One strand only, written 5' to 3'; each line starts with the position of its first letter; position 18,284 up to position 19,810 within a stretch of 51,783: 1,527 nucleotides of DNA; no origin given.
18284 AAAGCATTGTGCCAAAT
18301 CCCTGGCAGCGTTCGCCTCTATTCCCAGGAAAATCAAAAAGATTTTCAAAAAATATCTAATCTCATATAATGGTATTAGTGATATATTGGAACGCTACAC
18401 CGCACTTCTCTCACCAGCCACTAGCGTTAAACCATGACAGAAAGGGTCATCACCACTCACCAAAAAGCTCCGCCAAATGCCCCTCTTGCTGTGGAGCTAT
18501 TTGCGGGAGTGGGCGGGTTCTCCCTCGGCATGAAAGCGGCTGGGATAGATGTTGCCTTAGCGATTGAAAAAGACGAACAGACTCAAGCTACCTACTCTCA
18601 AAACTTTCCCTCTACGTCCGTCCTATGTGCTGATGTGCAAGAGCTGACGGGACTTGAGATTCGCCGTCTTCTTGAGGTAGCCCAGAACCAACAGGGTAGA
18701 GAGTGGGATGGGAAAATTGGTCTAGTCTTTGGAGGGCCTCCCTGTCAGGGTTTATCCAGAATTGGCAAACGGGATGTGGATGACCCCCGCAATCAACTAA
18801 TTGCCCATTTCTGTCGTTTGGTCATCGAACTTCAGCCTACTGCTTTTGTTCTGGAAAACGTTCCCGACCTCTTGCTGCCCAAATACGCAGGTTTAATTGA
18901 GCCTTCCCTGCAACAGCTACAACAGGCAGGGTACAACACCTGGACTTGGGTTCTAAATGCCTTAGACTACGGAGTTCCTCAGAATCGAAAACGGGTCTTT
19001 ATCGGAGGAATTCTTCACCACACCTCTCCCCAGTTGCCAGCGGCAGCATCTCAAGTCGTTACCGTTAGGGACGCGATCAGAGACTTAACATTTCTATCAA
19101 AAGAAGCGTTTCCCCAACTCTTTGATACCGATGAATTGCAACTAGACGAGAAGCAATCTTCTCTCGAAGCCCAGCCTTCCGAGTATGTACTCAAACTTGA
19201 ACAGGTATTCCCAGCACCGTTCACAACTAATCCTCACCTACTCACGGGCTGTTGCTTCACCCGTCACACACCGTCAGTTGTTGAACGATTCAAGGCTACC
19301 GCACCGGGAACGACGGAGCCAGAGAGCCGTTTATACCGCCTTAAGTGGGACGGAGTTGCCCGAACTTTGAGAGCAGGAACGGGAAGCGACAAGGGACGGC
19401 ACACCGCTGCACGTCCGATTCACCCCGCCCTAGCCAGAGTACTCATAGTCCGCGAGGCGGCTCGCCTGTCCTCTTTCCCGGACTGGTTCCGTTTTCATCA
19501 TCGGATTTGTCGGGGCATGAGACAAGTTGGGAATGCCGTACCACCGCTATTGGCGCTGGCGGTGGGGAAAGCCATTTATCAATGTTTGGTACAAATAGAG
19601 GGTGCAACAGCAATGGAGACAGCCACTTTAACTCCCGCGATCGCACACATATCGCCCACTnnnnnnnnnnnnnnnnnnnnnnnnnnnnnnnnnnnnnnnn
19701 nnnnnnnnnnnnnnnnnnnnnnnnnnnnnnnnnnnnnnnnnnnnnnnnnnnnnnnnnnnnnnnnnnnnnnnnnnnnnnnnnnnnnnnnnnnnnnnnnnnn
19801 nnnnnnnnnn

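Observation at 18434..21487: Single 1017 aa ORF fusing C5-cytosine methyltransferase, ParB-like domain and RusA-like domain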

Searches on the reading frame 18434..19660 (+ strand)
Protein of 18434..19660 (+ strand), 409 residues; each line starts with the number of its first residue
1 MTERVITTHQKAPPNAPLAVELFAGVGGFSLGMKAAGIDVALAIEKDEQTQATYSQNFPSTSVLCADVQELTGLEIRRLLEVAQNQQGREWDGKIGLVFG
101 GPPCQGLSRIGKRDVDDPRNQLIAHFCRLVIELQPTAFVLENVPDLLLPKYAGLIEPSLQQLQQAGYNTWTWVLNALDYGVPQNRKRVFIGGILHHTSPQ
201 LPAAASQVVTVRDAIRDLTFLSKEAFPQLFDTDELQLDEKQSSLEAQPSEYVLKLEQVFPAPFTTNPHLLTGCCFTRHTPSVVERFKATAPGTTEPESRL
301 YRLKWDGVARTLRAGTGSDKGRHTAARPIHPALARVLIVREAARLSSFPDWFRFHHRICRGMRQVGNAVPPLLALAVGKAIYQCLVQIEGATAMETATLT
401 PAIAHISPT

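Call 41: search_solved_structures(query=window:18434-19660:+, max_evalue=1e-10)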
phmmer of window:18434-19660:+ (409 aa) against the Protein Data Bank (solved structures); distinct sequences matched with E-value up to 1e-10: 41.
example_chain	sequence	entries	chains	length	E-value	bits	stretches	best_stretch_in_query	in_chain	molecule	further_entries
3g7u_A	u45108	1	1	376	2.4e-60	207.9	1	19-385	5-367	Cytosine-specific methyltransferase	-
3av4_A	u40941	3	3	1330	1.7e-30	109.5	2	19-190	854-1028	DNA (cytosine-5)-methyltransferase 1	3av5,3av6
5wy1_A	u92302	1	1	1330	1.7e-30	109.5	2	19-190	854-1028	DNA (cytosine-5)-methyltransferase 1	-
1dct_A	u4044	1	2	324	1.8e-30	109.5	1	20-198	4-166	PROTEIN (MODIFICATION METHYLASE HAEIII)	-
3pt9_A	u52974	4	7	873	2.1e-30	109.3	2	19-190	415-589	DNA (cytosine-5)-methyltransferase 1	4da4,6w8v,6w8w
3pt6_A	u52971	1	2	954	2.8e-30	108.8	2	19-190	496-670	DNA (cytosine-5)-methyltransferase 1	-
5guv_A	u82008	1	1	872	2.9e-30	108.8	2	19-190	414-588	DNA (cytosine-5)-methyltransferase 1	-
9v36_A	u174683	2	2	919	1.3e-29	106.6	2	20-190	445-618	DNA (cytosine-5)-methyltransferase 1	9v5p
3ubt_Y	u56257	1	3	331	2e-29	106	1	20-198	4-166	Modification methylase HaeIII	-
6x9i_A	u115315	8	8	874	2.6e-29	105.7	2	20-190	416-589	DNA (cytosine-5)-methyltransferase 1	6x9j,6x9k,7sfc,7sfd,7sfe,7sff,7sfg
5gut_A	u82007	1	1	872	2.6e-29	105.6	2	19-190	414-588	DNA (cytosine-5)-methyltransferase 1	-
7xi9_A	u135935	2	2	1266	3.4e-29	105.3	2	20-190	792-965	DNA (cytosine-5)-methyltransferase 1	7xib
8xqc_A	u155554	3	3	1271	3.5e-29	105.2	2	20-190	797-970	DNA (cytosine-5)-methyltransferase 1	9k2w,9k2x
3pta_A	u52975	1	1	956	3.5e-29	105.2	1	20-190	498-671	DNA (cytosine-5)-methyltransferase 1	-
3swr_A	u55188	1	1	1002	4.1e-29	105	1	20-190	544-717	DNA (cytosine-5)-methyltransferase 1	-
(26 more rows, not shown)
